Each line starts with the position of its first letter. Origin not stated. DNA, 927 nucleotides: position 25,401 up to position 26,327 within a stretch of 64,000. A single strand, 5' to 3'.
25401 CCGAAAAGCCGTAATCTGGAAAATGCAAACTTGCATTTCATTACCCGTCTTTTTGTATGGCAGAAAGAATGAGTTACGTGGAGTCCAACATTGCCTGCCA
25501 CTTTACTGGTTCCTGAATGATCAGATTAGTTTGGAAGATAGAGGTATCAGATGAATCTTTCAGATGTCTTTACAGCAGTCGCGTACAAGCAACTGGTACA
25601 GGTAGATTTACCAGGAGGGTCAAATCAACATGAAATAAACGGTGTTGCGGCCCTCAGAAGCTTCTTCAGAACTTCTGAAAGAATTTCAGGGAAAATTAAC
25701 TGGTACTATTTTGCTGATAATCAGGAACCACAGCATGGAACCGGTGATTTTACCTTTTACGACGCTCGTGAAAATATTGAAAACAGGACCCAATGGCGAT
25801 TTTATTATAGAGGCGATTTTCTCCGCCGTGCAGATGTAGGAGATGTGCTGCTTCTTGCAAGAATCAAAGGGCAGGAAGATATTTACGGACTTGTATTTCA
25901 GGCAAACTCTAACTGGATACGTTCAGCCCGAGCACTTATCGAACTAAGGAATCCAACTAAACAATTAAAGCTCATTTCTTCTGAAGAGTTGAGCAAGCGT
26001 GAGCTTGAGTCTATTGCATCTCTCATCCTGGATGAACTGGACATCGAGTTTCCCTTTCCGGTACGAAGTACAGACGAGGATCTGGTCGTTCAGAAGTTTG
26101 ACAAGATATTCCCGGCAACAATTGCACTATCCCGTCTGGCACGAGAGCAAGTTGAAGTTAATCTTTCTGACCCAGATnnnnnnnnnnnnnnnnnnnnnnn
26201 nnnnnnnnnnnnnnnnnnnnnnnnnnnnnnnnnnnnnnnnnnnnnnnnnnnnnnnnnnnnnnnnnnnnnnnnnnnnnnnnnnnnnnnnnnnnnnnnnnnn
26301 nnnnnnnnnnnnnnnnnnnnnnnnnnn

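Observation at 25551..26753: Second, divergent EcoRII-C nuclease sharing a single Dcm methyltransferase with a canonical EcoRII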

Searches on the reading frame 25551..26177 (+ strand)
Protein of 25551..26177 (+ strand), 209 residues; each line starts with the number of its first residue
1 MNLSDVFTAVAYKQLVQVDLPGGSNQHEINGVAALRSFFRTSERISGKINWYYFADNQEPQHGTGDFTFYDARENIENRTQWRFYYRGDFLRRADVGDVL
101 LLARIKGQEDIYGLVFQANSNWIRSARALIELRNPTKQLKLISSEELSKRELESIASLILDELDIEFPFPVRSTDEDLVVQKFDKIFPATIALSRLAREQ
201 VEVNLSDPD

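Call 8: find_homologous_proteins(query=window:25551-26177:+, max_evalue=0.001)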
Query seq(209 aa) (209 aa): 3 proteins with E <= 0.001 among 571 candidates.
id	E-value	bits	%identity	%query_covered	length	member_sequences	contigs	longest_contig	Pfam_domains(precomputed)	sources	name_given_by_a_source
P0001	3.0e-58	215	51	100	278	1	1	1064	PF09019.18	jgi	jgi:hypothetical protein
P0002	6.0e-52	194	48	100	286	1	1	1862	-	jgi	-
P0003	7.4e-32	129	51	68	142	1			-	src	-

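Call 16: search_protein_representatives(protein=window:25551-26120:+)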
Query: 190 residues. Proteins with E-value up to 0.001 (for the whole library): 437; up to 1e-10: 113; up to 1e-30: 16. The best 150 are listed.
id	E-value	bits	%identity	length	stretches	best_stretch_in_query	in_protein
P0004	5.4e-55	202.2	53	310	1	2-190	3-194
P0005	2.9e-52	193.3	53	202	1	2-184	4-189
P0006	7.8e-45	169.1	51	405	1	1-190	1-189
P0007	1.4e-41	158.5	49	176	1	1-149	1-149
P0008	1.4e-41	158.4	48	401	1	1-190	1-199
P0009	7.2e-41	156.2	45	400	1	1-190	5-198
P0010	5.2e-38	146.8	46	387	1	1-190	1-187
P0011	1.5e-37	145.3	43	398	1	2-190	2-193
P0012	1.0e-35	139.4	46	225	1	1-189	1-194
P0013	6.8e-35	136.7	45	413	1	1-171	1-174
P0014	2.8e-33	131.4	42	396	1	2-190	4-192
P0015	8.8e-33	129.8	45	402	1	3-173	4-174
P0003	1.7e-32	128.9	53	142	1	1-132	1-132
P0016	7.9e-32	126.7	38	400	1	1-190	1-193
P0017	4.1e-31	124.4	46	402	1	1-151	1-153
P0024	5.1e-29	117.5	45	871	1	1-149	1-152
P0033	3.7e-26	108.2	45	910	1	3-150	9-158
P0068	1.5e-14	70.4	43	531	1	11-143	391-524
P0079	7.7e-13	64.8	33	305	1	5-137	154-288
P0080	7.8e-13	64.8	38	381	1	23-127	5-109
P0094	1.1e-11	61.1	33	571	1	2-190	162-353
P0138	5.4e-10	55.5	42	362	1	85-177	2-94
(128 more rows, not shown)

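Call 20: search_protein_families(library=pfam, proteins=[P0024, P0033, P0068, P0094, P0079, P0004, P0080, P0138], max_evalue=0.001)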
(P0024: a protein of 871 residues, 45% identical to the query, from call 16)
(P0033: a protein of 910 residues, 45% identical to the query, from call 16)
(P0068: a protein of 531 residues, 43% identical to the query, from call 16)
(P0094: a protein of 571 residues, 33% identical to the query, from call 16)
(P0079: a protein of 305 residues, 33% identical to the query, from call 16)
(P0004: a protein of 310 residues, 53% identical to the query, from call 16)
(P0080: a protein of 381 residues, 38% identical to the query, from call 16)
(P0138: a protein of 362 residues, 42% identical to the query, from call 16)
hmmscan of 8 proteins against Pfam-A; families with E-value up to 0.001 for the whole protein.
P0024 (871 aa): 2 families
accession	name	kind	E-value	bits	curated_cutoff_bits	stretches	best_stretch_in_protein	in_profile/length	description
PF13589.12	HATPase_c_3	-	4.3e-17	62.9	25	1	211-342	5-122/137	Histidine kinase-, DNA gyrase B-, and HSP90-like ATPase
PF02518.31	HATPase_c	-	7.2e-14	52.6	26.4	1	761-850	7-96/111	Histidine kinase-, DNA gyrase B-, and HSP90-like ATPase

P0033 (910 aa): 2 families
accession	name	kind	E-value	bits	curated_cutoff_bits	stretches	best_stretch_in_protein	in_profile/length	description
PF13589.12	HATPase_c_3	-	9.4e-19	68.2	25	1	217-336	5-115/137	Histidine kinase-, DNA gyrase B-, and HSP90-like ATPase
PF02518.31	HATPase_c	-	3.2e-17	63.4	26.4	2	801-903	6-107/111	Histidine kinase-, DNA gyrase B-, and HSP90-like ATPase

P0068 (531 aa): 3 families
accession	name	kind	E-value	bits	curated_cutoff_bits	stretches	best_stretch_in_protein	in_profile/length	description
PF21248.3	SoFic-like_C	-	1.3e-31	109.1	27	1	285-360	1-76/76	Protein adenylyltransferase SoFic-like, C-terminal domain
PF13784.11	Fic_N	-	4e-23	81.7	26.7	1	34-115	1-82/82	Fic/DOC family N-terminal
PF02661.23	Fic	-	8.9e-14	52.5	24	1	154-220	29-93/93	Fic/DOC family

P0094 (571 aa): 1 family
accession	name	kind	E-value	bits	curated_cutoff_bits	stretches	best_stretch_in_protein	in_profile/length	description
PF09019.17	EcoRII-C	-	1.2e-66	224.4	25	1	388-556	1-165/165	EcoRII C terminal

P0079 (305 aa): 1 family
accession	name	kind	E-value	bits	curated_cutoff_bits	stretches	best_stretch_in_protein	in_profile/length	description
PF19866.4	DUF6339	-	2.6e-06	27.8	23.2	1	26-129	71-168/175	Family of unknown function (DUF6339)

P0004 (310 aa): 1 family
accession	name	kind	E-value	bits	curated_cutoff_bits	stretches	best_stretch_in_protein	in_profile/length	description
PF09019.17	EcoRII-C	-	4.6e-25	89.1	25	1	227-301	1-76/165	EcoRII C terminal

P0080 (381 aa): 1 family
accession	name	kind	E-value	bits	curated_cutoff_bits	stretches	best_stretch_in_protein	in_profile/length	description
PF09019.17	EcoRII-C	-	4.6e-65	219.2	25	1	204-373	1-165/165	EcoRII C terminal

P0138 (362 aa): 1 family
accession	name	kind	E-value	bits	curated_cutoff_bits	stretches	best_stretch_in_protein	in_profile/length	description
PF09019.17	EcoRII-C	-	7.5e-29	101.4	25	1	146-231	1-87/165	EcoRII C terminal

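Call 27: find_related_loci(query=A4, collection=metagenome_contigs, flank=6000)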
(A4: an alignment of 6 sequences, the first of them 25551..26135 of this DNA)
Query A4 (195 aa) in metagenome_contigs; peptide patterns used: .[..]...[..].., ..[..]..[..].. (x = any residue, [..] = any of these).
176 stretches matched a pattern; 106 encode a relative of the query (tblastn E <= 1e-3); the best 80 are kept; 80 distinct loci.
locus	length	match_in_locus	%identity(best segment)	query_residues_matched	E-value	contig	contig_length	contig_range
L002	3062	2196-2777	84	1-194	3e-114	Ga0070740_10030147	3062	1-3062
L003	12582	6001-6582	53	1-194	1e-61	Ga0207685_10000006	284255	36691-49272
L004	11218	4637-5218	51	1-194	2e-60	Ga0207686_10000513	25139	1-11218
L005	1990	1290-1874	51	1-194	8e-61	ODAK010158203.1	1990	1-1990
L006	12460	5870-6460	49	1-194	2e-59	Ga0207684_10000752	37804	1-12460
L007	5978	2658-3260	48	2-194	4e-58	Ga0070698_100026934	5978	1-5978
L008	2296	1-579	48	6-195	9e-57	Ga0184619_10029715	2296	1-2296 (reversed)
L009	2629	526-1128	48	2-194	1e-56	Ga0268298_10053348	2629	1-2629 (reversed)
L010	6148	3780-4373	47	1-195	4e-56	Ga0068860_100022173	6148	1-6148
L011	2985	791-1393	46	2-194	1e-55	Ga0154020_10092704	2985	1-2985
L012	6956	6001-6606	49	2-194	1e-55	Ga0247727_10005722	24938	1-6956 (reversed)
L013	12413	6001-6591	51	1-194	2e-55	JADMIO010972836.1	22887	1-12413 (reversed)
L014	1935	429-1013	48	1-194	4e-56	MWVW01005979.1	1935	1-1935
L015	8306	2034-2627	45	1-195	8e-55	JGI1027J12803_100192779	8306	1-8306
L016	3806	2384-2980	47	2-194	3e-55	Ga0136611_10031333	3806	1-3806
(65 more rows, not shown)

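Call 35: search_dna_similar(query=window:25551-26135:+, collection=plasmids, mode=protein, max_evalue=0.001, max_rows=25)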
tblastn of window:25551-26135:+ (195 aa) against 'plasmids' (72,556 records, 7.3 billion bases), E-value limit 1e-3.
Records with a match: 29; places in all: 29; records where one place covers at least 80% of the query: 15.
Best place of each record, by identity: <60% 29.
By first word of the organism name: Pseudosulfitobacter 4; Rhizobium 3; Agrobacterium 3; Arthrobacter 3; Enterobacter 3; Clostridium 2; Collinsella 1; Paracoccus 1; Croceicoccus 1; Sphingorhabdus 1; and 7 more.
By predicted mobility (MOB-suite, as given by PLSDB): non-mobilizable 14; conjugative 13; mobilizable 2.
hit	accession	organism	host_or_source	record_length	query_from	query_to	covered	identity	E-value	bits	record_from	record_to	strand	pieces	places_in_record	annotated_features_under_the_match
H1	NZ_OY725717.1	Collinsella aerofaciens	-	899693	3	191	97%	32.1%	8e-13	73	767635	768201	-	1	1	type II restriction endonuclease | dcm: DNA (cytosine-5-)-methyltransferase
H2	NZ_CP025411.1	Paracoccus tegillarcae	Tegillarca granosa,single cell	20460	2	194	99%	30.8%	6e-8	59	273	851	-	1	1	very short patch repair endonuclease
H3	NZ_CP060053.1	Croceicoccus marinus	prokaryote,marine sediment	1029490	3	190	96%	31.4%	6e-9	62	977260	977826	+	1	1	none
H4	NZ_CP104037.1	Rhizobium sp. SRDI969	Pisum sativum,Cell culture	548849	3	194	98%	30.3%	5e-8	59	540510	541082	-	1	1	type II restriction endonuclease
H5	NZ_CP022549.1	Sphingorhabdus sp. YGSMI21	cell culture,West sea sediment in South ...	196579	3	194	98%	30.3%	5e-8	59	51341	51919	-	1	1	type II restriction endonuclease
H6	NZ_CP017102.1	Rhizobium gallicum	Phaseolus vulgaris,Whole ...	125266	3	194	98%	30.3%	2e-7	57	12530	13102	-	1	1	type II restriction endonuclease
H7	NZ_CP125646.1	Rhizobium sp. BT03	Phaseolus vulgaris,Pure culture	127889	3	194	98%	30.3%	2e-7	57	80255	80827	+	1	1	type II restriction endonuclease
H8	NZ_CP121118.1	Roseinatronobacter sp. S2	cell culture,Alkaline Spring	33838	2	194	99%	29.9%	4e-8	59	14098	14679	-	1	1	type II restriction endonuclease | very short patch repair endonuclease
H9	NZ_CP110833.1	Agrobacterium sp. 13-2099-1-2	quaking aspen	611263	3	194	98%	30.1%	5e-7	56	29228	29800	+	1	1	type II restriction endonuclease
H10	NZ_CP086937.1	Pseudosulfitobacter pseudonitzschiae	Skeletonema costatum,The surface ...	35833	2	194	99%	29.6%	1e-7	58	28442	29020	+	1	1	type II restriction endonuclease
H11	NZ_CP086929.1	Pseudosulfitobacter pseudonitzschiae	Skeletonema costatum,The surface ...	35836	2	194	99%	29.6%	1e-7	58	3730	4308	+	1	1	type II restriction endonuclease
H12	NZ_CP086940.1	Pseudosulfitobacter pseudonitzschiae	Skeletonema costatum,The surface ...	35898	2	194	99%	29.6%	1e-7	58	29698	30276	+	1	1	type II restriction endonuclease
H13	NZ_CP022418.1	Pseudosulfitobacter pseudonitzschiae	Skeletonema marinoi strain RO5AC,Cell ...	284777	2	194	99%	29.6%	3e-7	57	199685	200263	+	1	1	type II restriction endonuclease | very short patch repair endonuclease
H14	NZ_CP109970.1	Agrobacterium salinitolerans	-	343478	3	194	98%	28.9%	1e-6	55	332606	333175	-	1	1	type II restriction endonuclease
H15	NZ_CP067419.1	Aeromonas media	cell culture,water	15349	3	194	98%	27.9%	9e-6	52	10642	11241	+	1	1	type II restriction endonuclease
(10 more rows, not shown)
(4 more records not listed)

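Call 36: predict_structure(alignment_id=A3)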
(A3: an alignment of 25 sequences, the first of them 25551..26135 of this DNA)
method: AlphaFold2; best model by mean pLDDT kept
length: 195 residues; sequences in the alignment: 25
mean_pLDDT: 88.1   pTM: 0.80
mean pLDDT of the five models: 88.1, 87.7, 87.6, 86.2, 83.9
residues with pLDDT >= 90: 109; 70-90: 74; 50-70: 12; < 50: 0
segments of 3 or more residues with pLDDT < 50: none
pLDDT, mean of each block of 10 residues (from residue 1): 91 95 85 90 95 96 95 81 91 96 94 97 90 89 91 81 79 69 78 72
secondary structure, 60 per line:
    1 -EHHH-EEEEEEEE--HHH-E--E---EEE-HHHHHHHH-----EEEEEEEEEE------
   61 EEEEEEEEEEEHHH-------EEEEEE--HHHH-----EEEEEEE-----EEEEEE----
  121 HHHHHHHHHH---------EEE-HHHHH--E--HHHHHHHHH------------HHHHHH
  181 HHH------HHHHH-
elements in order: E7-14 E28-30 H32-39 E45-54 E61-71 E82-87 H90-93 E99-105 E111-116 H121-130 E140-142 H144-148 H154-162 H175-183 H190-194

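Call 38: get_annotated_region(hit=H8, flank=4000)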
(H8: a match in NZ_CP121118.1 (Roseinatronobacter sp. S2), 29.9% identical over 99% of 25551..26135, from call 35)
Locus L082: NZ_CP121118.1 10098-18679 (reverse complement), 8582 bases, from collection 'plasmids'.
description: Roseinatronobacter sp. S2 plasmid unnamed5, complete sequence
organism: Roseinatronobacter sp. S2 (NCBI taxid 3035471)
taxonomy: Bacteria; Pseudomonadota; Alphaproteobacteria; Rhodobacterales; Paracoccaceae; Roseinatronobacter; Roseinatronobacter sp. S2
host: -; source: cell culture,Alkaline Spring; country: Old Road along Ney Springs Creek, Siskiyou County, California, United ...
typing (MOB-suite, as given by PLSDB): non-mobilizable; replicon rep_cluster_881
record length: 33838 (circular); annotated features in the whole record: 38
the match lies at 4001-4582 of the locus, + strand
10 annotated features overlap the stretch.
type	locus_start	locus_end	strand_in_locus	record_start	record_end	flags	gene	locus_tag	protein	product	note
CDS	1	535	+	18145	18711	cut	-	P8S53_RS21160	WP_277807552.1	recombinase family protein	GO:0006310 - DNA recombination [Evidence IEA]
CDS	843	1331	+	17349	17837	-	-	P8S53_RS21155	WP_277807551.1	helix-turn-helix domain-containing protein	-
CDS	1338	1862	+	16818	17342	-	-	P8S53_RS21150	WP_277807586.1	hypothetical protein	-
CDS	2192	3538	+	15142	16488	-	dcm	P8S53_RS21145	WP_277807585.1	DNA (cytosine-5-)-methyltransferase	GO:0006304 - DNA modification [Evidence IEA]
CDS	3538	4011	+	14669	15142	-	-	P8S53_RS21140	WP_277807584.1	very short patch repair endonuclease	-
CDS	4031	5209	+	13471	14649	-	-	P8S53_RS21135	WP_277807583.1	type II restriction endonuclease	GO:0009307 - DNA restriction-modification system [Evidence IEA]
CDS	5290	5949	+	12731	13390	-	-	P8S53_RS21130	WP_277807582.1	ParA family protein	-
CDS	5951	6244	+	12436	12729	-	-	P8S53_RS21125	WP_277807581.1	hypothetical protein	-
CDS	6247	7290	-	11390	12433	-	-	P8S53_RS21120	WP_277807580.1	replication initiator protein A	-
CDS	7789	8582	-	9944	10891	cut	-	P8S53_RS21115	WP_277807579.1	hypothetical protein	-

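Call 40: fold_search(model_id=the predicted structure, library=pdb)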
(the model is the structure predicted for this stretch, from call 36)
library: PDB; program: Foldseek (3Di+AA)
matches with E <= 10: 607; with E <= 0.001: 2
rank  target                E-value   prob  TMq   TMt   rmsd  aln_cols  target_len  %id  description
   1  3hqf_A                1.8e-04  1.00  0.49  0.54   5.1       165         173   15  Crystal structure of restriction endonuclease EcoRII N-terminal effector-binding domain in complex with cognate DNA (released 2009-09-22)
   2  1na6_B                3.7e-04  1.00  0.45  0.26  11.4       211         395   11  Crystal structure of restriction endonuclease EcoRII mutant R88A (released 2003-12-16)
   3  1na6_A                1.9e-03  1.00  0.47  0.28  12.2       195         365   13  Crystal structure of restriction endonuclease EcoRII mutant R88A (released 2003-12-16)
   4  6fas_A                6.9e-02  0.93  0.36  0.57   4.3       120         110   15  Crystal structure of VAL1 B3 domain in complex with cognate DNA (released 2018-04-18)
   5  6j9c_A                1.2e-01  0.87  0.36  0.57   4.4       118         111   14  Crystal structure of Arabidopsis thaliana transcription factor LEC2-DNA complex (released 2019-05-29)
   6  5e6w                  1.3e-01  0.08  0.11  0.07  15.0       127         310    9  Re-refinement of the Crystal Structure of the Plexin-Semaphorin-Integrin Domain/Hybrid Domain/I-EGF1 Segment from the Hu (released 2016-03-02)
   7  6j9b_A                1.7e-01  0.80  0.35  0.57   4.6       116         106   14  Arabidopsis FUS3-DNA complex (released 2019-05-29)
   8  5fxu_B                2.0e-01  0.06  0.13  0.08  17.0       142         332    8  Crystal Structure of Puumala virus Gn glycoprotein ectodomain (released 2016-05-18)
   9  7r1z_C                2.3e-01  0.11  0.18  0.25  12.0       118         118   14  C-terminal domain of hArc in complex with nanobodies H11 and C11, collapsed crystal form (released 2022-06-01)
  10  7cec_B                2.6e-01  0.04  0.10  0.06  17.1        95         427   10  Structure of alpha6beta1 integrin in complex with laminin-511 (released 2021-06-23)
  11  3sg5                  2.9e-01  0.06  0.19  0.11  19.6       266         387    8  Crystal Structure of Dimeric GCaMP3-D380Y, QP(linker 1), LP(linker 2) (released 2012-06-20)
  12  8ryc_A                3.3e-01  0.03  0.13  0.13  12.9       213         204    6  TEAD2 with an inhibitor (released 2025-02-19)
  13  4myv_A                3.5e-01  0.07  0.19  0.20  13.7       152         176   11  Free HSV-2 gD structure (released 2014-10-01)
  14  5jtg_A                4.0e-01  0.04  0.14  0.10   9.6       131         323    7  Crystal structure of Thermotoga maritima mutant D89K/D253K (released 2017-01-25)
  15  2p26                  4.2e-01  0.05  0.11  0.08  15.1       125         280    9  Structure of the PHE2 and PHE3 fragments of the integrin beta2 subunit (released 2007-08-14)
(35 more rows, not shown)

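Call 63: search_solved_structures(query=A3, max_evalue=10, show_alignments=2)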
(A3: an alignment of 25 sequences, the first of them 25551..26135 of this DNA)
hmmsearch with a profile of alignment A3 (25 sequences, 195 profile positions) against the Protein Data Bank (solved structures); distinct sequences matched with E-value up to 10: 0.
